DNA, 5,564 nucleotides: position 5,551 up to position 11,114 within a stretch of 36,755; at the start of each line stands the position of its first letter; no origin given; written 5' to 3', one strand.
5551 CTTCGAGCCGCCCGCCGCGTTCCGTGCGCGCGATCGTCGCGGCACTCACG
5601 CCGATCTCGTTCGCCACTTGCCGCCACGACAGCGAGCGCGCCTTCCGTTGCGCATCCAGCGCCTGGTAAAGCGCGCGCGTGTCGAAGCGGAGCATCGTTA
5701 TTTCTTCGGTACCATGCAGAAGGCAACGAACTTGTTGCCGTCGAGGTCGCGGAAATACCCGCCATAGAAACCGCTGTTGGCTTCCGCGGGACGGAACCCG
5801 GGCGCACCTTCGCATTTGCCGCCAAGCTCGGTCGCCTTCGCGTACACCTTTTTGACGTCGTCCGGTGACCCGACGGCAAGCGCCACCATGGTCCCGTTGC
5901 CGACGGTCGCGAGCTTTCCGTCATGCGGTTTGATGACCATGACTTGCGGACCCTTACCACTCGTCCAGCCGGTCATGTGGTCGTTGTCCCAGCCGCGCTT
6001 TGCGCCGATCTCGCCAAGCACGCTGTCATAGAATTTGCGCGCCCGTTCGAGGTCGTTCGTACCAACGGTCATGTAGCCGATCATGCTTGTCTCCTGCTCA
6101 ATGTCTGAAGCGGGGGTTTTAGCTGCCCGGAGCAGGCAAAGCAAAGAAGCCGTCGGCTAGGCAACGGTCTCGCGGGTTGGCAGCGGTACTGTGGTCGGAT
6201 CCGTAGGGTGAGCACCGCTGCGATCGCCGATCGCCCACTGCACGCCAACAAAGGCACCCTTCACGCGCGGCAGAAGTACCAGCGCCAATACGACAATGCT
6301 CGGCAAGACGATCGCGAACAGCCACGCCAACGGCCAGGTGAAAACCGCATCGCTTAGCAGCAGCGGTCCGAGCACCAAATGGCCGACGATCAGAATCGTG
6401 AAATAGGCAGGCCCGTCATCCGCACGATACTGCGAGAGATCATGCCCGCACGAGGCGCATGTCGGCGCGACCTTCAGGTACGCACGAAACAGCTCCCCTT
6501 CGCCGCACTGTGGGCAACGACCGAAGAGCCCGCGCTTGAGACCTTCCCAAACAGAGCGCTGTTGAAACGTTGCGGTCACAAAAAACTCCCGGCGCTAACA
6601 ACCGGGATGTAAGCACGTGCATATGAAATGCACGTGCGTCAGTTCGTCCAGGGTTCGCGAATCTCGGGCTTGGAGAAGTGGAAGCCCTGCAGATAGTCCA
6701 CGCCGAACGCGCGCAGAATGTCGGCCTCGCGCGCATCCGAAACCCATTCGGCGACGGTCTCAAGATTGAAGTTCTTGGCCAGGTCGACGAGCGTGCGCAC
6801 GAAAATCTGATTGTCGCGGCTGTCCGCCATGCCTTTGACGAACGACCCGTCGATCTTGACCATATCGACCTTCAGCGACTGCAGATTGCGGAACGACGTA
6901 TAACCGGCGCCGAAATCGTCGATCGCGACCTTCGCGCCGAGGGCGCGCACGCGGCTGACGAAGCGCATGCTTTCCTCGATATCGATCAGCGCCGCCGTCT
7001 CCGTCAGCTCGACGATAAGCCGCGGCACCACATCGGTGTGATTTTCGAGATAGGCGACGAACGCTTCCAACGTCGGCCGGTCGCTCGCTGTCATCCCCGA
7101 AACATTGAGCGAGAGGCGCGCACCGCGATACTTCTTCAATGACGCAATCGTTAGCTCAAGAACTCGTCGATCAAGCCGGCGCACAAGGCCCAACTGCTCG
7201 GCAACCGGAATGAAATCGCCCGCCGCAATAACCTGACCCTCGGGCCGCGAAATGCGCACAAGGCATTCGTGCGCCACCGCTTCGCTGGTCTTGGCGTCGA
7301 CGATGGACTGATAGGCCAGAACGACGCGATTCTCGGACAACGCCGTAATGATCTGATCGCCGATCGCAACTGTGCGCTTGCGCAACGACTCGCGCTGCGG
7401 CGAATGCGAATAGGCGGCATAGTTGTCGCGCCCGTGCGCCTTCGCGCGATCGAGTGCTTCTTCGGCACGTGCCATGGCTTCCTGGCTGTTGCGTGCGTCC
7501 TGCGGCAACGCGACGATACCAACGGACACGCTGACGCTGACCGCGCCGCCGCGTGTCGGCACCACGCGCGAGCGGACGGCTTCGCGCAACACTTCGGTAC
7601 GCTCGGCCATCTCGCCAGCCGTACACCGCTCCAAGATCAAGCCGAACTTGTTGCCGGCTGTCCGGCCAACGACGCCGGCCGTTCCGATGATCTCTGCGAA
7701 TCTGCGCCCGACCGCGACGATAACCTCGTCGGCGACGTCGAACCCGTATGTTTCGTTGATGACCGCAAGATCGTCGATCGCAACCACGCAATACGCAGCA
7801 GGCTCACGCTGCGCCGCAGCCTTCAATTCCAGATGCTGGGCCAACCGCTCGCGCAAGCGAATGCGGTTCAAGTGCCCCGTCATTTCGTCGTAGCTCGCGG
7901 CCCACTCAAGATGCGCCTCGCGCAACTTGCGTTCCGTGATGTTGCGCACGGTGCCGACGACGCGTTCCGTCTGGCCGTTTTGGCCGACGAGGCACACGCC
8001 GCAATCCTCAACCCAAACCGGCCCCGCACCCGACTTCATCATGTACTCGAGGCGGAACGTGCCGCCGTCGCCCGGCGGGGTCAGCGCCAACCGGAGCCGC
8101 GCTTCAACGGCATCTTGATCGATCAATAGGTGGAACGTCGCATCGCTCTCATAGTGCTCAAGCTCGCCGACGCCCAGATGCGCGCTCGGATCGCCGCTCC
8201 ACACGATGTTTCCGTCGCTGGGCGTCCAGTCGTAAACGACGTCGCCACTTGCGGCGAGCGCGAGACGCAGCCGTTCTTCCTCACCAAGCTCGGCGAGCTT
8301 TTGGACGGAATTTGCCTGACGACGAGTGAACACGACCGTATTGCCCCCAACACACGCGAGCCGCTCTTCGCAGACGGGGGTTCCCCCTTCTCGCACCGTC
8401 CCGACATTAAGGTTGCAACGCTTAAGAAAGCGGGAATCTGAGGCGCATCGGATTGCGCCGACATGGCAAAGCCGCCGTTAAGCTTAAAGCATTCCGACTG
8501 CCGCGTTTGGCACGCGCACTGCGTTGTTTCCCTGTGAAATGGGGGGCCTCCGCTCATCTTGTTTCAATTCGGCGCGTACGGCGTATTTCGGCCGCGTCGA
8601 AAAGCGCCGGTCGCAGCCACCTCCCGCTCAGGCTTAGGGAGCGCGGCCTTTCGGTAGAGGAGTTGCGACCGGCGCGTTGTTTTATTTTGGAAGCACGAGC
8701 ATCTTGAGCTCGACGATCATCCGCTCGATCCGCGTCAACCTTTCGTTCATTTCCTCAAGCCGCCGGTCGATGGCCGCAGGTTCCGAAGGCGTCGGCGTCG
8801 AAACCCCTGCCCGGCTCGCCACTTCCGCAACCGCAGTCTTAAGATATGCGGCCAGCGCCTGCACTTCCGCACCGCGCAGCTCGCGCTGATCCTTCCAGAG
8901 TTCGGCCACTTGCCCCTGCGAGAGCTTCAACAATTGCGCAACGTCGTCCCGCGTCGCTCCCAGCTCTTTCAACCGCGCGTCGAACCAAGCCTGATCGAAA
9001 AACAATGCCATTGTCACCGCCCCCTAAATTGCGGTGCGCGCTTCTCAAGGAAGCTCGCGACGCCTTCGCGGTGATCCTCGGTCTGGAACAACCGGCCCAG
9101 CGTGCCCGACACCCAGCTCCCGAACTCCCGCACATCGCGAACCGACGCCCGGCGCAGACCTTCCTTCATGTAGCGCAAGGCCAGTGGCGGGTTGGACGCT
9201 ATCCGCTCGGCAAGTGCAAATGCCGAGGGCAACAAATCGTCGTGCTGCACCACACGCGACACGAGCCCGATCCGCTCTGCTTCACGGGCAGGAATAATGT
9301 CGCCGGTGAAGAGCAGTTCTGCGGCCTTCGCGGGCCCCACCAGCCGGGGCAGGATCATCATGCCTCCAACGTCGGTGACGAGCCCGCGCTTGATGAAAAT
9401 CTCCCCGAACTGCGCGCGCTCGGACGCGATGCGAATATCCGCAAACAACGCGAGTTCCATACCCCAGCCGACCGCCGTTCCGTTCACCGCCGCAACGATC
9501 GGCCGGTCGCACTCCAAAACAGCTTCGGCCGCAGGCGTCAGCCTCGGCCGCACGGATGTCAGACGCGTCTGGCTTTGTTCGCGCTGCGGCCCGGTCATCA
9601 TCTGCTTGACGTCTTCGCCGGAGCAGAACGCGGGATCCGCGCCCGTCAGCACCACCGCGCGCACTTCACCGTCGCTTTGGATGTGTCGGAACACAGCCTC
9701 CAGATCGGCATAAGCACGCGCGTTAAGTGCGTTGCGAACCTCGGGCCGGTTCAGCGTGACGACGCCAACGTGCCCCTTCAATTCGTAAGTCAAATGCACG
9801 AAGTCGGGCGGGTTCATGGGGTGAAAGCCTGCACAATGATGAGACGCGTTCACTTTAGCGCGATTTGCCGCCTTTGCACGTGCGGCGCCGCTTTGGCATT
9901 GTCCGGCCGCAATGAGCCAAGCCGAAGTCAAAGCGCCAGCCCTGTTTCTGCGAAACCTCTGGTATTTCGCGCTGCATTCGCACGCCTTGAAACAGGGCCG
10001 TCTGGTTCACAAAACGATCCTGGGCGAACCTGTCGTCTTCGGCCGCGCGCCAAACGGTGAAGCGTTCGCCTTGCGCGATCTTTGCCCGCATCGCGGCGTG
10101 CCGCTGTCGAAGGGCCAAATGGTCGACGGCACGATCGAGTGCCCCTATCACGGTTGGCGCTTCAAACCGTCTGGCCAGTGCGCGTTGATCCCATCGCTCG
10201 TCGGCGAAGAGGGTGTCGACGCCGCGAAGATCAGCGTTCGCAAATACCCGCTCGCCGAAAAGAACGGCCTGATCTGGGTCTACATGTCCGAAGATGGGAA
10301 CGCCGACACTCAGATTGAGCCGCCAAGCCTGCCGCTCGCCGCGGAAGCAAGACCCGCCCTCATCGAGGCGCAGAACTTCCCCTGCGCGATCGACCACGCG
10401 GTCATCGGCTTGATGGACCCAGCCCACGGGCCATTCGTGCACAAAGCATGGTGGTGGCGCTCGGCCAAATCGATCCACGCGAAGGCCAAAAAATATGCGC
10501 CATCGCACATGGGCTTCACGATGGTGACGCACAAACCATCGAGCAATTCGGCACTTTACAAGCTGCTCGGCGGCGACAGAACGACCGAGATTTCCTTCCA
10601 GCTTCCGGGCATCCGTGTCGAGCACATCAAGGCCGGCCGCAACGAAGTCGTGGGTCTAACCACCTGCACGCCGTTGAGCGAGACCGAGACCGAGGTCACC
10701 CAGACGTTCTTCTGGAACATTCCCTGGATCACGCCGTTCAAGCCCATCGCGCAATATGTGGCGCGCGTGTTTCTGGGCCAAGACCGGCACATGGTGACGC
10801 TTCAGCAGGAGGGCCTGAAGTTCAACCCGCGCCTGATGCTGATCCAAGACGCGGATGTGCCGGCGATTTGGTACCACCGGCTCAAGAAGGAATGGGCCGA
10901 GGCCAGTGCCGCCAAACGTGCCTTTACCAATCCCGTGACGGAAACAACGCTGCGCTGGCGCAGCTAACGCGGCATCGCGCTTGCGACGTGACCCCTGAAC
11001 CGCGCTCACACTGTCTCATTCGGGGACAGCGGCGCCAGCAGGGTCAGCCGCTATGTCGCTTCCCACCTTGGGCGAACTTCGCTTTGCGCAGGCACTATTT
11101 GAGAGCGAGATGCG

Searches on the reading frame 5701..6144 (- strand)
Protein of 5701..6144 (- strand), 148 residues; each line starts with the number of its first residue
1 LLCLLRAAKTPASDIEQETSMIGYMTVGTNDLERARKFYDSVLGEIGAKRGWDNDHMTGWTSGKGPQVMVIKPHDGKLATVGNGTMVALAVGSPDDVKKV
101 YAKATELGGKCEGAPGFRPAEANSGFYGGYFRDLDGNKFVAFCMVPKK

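Call 6: search_protein_families(library=pfam, proteins=[window:5701-6144:-], max_evalue=0.001)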
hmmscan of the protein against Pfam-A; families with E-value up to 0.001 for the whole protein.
window:5701-6144:- (148 aa): 2 families
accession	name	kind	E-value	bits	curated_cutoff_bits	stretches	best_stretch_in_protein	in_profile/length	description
PF00903.31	Glyoxalase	-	8.8e-10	39.5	20.6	1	22-139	2-119/121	Glyoxalase/Bleomycin resistance protein/Dioxygenase superfamily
PF18029.7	Glyoxalase_6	-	2.3e-05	25.4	23.6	1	26-140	3-104/106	Glyoxalase-like domain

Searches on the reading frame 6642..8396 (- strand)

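Call 6: search_protein_families(library=pfam, proteins=[window:6642-8396:-], max_evalue=0.001)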
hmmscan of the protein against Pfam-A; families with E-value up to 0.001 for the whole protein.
window:6642-8396:- (585 aa): 2 families
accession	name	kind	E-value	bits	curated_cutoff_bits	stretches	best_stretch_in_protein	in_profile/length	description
PF00563.25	EAL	-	1.5e-64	218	31.3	1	351-577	6-236/236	EAL domain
PF00990.26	GGDEF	-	1.3e-27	97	23.8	1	167-324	1-160/161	Diguanylate cyclase, GGDEF domain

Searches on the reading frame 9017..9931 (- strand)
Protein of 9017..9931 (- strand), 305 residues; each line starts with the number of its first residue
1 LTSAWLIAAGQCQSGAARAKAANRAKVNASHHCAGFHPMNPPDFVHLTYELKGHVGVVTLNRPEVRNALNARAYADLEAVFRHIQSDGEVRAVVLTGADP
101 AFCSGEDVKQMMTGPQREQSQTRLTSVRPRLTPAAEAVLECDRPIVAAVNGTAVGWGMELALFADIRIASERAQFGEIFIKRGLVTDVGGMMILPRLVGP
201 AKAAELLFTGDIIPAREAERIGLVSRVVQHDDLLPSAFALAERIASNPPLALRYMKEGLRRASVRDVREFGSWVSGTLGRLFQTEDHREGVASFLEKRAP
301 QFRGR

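Call 6: search_protein_families(library=pfam, proteins=[window:9017-9931:-], max_evalue=0.001)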
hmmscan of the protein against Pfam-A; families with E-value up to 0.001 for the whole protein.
window:9017-9931:- (305 aa): 2 families
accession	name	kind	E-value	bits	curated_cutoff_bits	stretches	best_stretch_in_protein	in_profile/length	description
PF00378.25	ECH_1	-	8.9e-63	212.4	27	1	52-304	3-250/251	Enoyl-CoA hydratase/isomerase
PF16113.10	ECH_2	-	3.9e-30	105.9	27.2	1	55-233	1-177/335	Enoyl-CoA hydratase/isomerase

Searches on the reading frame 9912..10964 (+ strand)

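Call 6: search_protein_families(library=pfam, proteins=[window:9912-10964:+], max_evalue=0.001)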
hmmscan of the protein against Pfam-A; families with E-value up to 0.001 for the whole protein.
window:9912-10964:+ (351 aa): 2 families
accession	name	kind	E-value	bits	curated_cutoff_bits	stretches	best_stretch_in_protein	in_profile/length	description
PF00355.32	Rieske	-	1.6e-22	79.6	20.3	1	17-97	2-82/88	Rieske [2Fe-2S] domain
PF19112.6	VanA_C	-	6.2e-07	30.2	23.5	1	167-331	12-193/193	Vanillate O-demethylase oxygenase C-terminal domain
